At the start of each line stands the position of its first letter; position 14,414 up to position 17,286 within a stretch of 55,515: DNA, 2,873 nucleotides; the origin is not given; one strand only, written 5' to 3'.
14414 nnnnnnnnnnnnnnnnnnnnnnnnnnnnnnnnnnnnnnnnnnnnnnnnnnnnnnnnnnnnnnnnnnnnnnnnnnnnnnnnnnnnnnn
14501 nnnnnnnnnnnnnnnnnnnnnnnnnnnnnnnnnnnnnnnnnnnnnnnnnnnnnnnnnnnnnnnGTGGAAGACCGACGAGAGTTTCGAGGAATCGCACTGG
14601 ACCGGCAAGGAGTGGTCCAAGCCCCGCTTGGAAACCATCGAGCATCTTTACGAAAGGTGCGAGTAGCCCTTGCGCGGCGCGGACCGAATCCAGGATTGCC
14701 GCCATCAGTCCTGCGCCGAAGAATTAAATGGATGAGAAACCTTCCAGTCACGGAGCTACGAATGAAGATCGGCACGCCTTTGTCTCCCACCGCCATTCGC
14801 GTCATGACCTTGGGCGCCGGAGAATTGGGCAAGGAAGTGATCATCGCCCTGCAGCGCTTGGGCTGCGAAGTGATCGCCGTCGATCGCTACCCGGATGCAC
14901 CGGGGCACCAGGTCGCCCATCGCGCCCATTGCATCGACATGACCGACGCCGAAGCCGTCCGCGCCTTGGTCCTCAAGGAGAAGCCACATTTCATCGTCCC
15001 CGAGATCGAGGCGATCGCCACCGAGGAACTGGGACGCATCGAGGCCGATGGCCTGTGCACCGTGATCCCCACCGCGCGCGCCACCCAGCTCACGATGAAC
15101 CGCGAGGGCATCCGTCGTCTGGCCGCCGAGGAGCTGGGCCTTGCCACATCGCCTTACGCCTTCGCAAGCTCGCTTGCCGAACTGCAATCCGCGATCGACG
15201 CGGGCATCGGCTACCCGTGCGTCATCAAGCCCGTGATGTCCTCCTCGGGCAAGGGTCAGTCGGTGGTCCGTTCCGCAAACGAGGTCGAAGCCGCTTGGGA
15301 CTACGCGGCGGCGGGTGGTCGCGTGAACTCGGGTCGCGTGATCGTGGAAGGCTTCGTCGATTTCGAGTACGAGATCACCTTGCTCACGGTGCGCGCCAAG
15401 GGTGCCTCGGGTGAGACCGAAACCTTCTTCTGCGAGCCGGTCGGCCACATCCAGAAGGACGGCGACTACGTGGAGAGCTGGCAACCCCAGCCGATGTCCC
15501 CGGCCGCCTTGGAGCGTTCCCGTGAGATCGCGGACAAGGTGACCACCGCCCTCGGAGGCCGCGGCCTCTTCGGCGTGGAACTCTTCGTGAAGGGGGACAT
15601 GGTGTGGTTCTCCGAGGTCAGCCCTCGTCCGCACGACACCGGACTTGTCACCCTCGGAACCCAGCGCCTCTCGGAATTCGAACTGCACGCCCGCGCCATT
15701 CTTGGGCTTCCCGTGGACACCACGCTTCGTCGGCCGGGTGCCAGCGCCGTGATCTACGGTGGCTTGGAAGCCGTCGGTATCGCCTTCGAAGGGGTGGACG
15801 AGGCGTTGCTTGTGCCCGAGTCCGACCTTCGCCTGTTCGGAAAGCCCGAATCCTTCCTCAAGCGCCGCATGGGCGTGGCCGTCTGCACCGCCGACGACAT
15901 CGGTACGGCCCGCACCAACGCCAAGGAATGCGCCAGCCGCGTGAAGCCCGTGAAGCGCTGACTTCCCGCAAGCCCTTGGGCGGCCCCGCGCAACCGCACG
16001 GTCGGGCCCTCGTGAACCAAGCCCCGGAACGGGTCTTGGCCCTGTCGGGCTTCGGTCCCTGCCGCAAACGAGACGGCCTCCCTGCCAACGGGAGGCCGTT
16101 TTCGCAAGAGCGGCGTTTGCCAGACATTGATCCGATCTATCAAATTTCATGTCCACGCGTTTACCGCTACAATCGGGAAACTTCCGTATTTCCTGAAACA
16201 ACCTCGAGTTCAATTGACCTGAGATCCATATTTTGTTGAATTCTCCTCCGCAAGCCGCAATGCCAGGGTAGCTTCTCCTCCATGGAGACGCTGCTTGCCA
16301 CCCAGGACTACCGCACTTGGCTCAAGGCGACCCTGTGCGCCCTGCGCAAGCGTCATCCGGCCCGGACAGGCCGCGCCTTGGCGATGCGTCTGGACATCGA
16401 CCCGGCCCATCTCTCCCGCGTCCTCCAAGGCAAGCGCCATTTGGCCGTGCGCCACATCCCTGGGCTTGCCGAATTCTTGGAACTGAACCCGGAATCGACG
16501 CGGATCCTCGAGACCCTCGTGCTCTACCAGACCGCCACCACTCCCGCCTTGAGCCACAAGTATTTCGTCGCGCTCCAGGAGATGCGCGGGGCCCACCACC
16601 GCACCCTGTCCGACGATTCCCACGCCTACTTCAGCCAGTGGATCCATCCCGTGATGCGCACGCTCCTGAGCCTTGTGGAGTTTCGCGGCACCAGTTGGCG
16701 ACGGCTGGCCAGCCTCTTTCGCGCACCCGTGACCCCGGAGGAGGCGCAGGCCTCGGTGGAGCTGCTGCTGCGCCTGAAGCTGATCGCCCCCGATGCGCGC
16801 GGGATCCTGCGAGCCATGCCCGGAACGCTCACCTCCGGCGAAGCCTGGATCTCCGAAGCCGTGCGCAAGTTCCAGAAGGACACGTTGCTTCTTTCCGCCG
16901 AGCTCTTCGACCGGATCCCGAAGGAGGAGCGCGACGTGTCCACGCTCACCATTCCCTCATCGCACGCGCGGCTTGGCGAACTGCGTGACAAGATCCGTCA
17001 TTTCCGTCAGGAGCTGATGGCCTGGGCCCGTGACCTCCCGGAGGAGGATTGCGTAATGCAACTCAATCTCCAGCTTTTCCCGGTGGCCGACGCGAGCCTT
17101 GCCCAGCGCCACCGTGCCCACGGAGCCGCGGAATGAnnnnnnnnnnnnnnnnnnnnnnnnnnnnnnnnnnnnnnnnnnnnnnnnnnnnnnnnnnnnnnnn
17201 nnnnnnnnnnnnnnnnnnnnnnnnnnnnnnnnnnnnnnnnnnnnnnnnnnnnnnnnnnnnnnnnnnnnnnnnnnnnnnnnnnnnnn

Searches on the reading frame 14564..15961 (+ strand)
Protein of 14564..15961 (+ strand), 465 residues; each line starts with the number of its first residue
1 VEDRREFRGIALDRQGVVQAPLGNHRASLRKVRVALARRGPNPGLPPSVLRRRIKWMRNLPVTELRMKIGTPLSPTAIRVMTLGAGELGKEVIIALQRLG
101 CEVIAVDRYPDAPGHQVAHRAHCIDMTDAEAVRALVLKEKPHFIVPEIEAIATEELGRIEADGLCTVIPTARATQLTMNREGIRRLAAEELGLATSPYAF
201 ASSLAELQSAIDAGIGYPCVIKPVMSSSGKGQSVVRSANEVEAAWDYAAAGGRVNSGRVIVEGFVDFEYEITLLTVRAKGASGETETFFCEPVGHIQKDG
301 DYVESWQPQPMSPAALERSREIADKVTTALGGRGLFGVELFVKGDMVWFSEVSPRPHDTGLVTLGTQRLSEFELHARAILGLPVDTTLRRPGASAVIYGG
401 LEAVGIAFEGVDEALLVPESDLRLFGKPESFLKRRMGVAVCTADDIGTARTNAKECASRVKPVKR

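Call 52: search_protein_families(library=pfam, proteins=[window:14564-15961:+], max_evalue=0.001)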
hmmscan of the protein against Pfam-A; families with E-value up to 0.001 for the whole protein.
window:14564-15961:+ (465 aa): 7 families
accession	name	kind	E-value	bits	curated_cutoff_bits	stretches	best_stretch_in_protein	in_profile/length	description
PF02222.28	ATP-grasp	-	4.2e-54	183.4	27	1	187-372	2-179/179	ATP-grasp domain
PF21244.3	PurT_C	-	1.4e-23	82.6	26.7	1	392-460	1-68/68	PurT, C-terminal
PF07478.18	Dala_Dala_lig_C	-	2e-09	37.7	24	1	203-356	23-176/204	D-ala D-ala ligase C-terminus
PF22660.2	RS_preATP-grasp-like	-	6.8e-09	36.5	27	1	82-175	6-95/98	Ribonucleotide synthetase preATP-grasp domain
PF02786.22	CPSase_L_D2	-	2.8e-05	24.1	19.8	1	205-272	27-96/211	Carbamoyl-phosphate synthase L chain, ATP binding domain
PF02655.19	ATP-grasp_3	-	8.6e-05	23.1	23.2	1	213-357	28-158/160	ATP-grasp domain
PF02826.25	2-Hacid_dh_C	-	0.00065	19.6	25.1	0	79-117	38-76/178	D-isomer specific 2-hydroxyacid dehydrogenase, NAD binding domain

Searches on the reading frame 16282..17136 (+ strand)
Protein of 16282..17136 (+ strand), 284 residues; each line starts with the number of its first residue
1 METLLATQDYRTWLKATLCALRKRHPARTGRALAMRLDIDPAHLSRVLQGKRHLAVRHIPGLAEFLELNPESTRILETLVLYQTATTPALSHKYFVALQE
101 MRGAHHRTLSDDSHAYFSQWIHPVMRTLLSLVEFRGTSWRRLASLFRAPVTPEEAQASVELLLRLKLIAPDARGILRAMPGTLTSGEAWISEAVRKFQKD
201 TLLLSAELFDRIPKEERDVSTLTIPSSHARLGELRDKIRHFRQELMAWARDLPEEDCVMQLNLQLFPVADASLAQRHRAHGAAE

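Call 36: search_protein_families(library=ncbifam, proteins=[window:16282-17136:+], max_evalue=0.01)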
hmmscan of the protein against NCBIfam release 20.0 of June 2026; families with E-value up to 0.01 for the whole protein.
window:16282-17136:+ (284 aa): 1 family
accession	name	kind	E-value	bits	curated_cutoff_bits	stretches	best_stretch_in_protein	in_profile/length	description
TIGR02147.1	Fsuc_second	paralog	6e-55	186.6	50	1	5-270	5-271/272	TIGR02147 family protein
